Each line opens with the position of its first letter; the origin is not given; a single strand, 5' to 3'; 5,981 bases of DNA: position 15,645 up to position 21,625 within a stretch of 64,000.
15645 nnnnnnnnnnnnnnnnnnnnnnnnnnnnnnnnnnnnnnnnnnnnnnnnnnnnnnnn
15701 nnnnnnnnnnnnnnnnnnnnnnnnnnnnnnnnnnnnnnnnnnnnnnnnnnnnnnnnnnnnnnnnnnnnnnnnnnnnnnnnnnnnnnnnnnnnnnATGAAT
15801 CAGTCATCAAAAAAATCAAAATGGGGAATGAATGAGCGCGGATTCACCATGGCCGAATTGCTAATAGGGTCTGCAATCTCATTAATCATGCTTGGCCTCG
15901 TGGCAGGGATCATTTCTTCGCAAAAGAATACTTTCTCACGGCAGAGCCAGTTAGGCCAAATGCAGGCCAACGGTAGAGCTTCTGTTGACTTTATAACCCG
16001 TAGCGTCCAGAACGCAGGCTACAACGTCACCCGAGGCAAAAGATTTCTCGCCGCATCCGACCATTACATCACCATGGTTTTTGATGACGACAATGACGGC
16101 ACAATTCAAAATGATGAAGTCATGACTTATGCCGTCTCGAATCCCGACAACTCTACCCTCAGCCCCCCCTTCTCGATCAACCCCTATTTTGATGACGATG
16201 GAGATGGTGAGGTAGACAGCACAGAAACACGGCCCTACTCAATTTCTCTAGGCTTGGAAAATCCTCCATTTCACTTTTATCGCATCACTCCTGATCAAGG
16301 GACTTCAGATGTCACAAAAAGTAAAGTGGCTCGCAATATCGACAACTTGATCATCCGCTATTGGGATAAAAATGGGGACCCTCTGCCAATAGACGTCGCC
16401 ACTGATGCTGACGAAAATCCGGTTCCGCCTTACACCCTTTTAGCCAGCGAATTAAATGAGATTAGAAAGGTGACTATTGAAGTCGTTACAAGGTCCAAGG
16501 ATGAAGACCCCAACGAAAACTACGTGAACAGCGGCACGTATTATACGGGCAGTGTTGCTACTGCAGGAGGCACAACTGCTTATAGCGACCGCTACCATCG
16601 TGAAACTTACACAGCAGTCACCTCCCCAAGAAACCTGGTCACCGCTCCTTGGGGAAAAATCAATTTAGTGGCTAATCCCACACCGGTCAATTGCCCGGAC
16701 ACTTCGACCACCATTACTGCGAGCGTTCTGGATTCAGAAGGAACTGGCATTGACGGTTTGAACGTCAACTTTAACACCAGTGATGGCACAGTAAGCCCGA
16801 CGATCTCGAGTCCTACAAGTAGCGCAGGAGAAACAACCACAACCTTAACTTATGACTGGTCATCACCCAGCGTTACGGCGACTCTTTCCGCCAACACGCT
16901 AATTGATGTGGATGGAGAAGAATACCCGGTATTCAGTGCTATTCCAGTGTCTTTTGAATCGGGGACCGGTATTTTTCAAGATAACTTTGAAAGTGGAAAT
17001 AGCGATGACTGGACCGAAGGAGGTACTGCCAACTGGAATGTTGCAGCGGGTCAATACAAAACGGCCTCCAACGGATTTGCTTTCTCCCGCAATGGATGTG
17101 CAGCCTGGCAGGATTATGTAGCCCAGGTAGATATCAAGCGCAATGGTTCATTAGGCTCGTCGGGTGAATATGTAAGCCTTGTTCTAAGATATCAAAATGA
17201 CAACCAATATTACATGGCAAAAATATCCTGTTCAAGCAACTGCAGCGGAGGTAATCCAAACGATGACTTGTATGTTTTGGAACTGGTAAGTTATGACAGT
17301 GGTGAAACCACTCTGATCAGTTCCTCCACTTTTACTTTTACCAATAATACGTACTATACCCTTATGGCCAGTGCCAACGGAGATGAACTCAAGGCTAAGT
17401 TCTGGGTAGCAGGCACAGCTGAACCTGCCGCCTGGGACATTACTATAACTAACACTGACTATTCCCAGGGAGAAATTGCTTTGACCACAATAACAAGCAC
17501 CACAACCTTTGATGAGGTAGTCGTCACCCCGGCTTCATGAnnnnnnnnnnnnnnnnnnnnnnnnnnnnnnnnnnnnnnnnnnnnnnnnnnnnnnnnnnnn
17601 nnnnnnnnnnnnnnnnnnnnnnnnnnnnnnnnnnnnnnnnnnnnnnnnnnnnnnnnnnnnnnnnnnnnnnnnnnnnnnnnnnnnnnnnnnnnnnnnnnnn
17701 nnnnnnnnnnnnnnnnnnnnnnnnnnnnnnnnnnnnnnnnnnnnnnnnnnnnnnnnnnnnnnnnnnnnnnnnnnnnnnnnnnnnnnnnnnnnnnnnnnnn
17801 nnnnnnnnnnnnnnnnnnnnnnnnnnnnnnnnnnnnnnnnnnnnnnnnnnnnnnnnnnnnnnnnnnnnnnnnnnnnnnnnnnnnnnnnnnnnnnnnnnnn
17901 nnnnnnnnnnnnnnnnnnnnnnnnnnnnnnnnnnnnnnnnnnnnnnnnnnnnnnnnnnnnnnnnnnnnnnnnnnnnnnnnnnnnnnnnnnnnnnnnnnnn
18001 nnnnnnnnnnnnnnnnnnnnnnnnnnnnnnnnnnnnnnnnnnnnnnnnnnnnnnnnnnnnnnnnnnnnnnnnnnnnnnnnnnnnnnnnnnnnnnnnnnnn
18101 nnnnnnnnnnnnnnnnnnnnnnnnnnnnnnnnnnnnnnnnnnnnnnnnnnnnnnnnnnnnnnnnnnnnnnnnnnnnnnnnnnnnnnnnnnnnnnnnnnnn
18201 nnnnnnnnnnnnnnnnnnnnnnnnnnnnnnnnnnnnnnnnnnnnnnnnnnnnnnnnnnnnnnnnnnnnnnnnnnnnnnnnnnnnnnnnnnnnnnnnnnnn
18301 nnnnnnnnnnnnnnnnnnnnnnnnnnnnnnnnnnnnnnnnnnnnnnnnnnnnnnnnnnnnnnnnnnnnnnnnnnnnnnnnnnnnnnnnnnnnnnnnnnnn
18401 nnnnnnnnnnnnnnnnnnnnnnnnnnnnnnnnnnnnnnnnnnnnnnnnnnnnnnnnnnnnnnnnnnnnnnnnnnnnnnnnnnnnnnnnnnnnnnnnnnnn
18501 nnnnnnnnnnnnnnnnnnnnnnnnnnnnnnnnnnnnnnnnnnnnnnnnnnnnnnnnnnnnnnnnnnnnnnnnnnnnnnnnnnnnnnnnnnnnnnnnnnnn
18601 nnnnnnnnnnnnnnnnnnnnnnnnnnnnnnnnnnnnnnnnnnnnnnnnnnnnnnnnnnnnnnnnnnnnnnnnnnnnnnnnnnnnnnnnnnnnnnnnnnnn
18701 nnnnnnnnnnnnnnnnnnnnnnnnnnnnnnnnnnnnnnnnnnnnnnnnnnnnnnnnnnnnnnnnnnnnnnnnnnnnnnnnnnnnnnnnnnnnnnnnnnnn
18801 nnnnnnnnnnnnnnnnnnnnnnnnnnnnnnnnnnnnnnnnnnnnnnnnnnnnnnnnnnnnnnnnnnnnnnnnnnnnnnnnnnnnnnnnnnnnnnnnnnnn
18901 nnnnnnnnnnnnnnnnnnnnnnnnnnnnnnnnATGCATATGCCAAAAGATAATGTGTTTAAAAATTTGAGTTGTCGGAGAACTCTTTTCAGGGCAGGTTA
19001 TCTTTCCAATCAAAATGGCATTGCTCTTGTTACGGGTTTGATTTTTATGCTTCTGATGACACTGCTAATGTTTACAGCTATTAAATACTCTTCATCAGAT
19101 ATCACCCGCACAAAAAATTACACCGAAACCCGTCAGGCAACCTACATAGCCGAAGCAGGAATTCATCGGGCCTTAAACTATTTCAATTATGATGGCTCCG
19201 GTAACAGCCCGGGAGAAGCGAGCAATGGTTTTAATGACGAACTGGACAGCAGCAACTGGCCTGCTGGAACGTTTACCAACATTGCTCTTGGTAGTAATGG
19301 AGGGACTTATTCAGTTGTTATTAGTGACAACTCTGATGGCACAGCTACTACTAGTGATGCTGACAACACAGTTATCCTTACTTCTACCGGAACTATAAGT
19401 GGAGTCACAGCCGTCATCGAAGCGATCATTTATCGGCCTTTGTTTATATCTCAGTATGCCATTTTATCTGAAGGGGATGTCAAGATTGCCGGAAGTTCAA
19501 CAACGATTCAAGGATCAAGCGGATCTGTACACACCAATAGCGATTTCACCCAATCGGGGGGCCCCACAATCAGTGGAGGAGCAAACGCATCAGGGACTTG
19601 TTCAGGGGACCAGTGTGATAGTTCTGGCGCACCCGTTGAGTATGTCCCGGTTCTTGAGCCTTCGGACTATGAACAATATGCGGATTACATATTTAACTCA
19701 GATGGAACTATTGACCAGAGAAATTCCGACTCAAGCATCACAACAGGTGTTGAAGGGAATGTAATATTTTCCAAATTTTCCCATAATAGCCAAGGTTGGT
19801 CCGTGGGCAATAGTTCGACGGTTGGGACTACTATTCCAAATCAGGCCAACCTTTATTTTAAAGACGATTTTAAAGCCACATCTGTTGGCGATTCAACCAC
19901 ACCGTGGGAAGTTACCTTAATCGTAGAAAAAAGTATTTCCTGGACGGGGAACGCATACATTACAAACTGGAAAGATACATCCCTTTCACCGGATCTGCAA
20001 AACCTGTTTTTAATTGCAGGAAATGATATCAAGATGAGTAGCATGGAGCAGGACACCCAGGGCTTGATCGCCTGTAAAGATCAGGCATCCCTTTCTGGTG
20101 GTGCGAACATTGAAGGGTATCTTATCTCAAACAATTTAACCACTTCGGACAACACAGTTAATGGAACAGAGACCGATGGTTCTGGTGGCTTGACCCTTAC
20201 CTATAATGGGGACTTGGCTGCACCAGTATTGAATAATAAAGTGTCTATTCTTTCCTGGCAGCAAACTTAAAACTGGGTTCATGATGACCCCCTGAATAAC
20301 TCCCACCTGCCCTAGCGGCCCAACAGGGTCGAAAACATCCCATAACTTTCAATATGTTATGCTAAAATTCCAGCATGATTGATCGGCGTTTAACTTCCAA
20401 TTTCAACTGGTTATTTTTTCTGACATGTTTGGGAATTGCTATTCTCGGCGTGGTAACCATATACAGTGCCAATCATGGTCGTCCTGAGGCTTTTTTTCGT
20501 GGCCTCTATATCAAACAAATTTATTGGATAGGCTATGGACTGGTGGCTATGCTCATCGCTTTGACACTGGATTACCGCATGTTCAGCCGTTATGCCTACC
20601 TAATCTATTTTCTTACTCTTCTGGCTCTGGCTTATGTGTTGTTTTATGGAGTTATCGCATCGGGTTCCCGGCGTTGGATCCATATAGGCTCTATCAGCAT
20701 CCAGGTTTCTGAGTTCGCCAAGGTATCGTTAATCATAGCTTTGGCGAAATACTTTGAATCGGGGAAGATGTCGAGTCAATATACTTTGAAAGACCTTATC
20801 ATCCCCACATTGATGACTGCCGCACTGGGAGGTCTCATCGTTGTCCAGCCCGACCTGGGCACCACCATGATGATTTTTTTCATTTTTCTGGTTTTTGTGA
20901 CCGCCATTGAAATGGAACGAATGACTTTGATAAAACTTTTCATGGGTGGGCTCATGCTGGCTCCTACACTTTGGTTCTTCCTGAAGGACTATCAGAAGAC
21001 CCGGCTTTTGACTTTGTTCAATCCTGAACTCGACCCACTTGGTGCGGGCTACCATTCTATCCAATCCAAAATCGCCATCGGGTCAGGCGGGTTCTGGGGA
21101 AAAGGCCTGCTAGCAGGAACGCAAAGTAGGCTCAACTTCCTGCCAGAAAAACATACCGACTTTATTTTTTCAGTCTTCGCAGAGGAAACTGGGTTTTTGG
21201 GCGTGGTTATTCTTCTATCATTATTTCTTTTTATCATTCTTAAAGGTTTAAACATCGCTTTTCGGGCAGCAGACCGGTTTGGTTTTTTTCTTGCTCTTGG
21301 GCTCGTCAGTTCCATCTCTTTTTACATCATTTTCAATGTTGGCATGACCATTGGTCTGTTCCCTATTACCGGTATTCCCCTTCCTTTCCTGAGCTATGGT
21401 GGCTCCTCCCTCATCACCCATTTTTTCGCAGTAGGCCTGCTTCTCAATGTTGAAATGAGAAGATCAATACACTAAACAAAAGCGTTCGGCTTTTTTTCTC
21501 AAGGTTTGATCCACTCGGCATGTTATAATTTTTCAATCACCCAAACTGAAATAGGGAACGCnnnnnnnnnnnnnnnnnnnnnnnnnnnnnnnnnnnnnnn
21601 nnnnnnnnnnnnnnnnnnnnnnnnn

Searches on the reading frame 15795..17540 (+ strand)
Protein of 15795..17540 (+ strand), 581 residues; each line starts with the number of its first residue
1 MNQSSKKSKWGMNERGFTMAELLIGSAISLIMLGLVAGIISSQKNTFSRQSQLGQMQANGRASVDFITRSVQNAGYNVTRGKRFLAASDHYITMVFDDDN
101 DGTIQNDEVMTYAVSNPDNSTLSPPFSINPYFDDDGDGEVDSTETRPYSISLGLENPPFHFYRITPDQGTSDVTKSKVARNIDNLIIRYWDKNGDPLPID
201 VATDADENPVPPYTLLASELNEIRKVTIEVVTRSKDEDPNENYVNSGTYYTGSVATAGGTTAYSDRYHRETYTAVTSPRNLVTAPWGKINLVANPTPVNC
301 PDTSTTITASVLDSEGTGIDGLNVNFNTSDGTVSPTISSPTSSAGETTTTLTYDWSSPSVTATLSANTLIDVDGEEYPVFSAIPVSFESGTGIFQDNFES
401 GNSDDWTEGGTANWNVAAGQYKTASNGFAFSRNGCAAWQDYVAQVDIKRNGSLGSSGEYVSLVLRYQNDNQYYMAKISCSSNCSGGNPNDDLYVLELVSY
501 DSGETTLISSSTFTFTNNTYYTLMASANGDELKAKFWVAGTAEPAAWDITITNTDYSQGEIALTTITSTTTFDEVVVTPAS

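Call 10: search_protein_families(library=pfam, proteins=[window:15795-17540:+])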
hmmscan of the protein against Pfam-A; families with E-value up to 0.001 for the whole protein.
window:15795-17540:+ (581 aa): 2 families
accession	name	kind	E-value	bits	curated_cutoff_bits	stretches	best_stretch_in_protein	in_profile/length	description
PF02369.22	Big_1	-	1.2e-06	28.9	34.9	1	303-367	17-83/93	Bacterial Ig-like domain (group 1)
PF07963.17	N_methyl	-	0.00084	19.3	21.2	0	12-36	2-26/27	Prokaryotic N-terminal methylation motif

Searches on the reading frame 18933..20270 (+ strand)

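Call 53: search_protein_families(library=pfam, proteins=[window:18933-20270:+], max_evalue=0.00001)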
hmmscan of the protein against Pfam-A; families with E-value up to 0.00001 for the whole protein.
window:18933-20270:+ (445 aa): 1 family
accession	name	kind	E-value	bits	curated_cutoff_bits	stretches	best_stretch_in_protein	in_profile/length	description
PF14341.11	PilX_N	-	4e-06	27.1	25.5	1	29-77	2-50/51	PilX N-terminal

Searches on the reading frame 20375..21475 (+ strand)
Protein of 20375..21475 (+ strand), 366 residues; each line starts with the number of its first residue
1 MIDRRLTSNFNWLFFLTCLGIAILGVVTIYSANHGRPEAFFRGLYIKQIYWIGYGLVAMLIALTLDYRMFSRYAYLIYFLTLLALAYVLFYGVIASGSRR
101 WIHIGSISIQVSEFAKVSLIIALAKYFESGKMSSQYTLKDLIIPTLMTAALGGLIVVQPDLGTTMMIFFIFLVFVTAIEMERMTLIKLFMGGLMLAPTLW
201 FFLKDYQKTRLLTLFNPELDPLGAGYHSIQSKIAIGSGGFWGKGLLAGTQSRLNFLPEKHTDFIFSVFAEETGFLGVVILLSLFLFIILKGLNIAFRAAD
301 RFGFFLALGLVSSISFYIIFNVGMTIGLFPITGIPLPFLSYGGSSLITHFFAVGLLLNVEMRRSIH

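Call 53: search_protein_families(library=pfam, proteins=[window:20375-21475:+], max_evalue=0.00001)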
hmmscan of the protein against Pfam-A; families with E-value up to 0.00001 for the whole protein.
window:20375-21475:+ (366 aa): 1 family
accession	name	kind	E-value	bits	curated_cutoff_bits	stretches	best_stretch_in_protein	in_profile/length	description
PF01098.24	FTSW_RODA_SPOVE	-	4.5e-99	332.3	26.4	1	12-363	2-354/356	Cell cycle protein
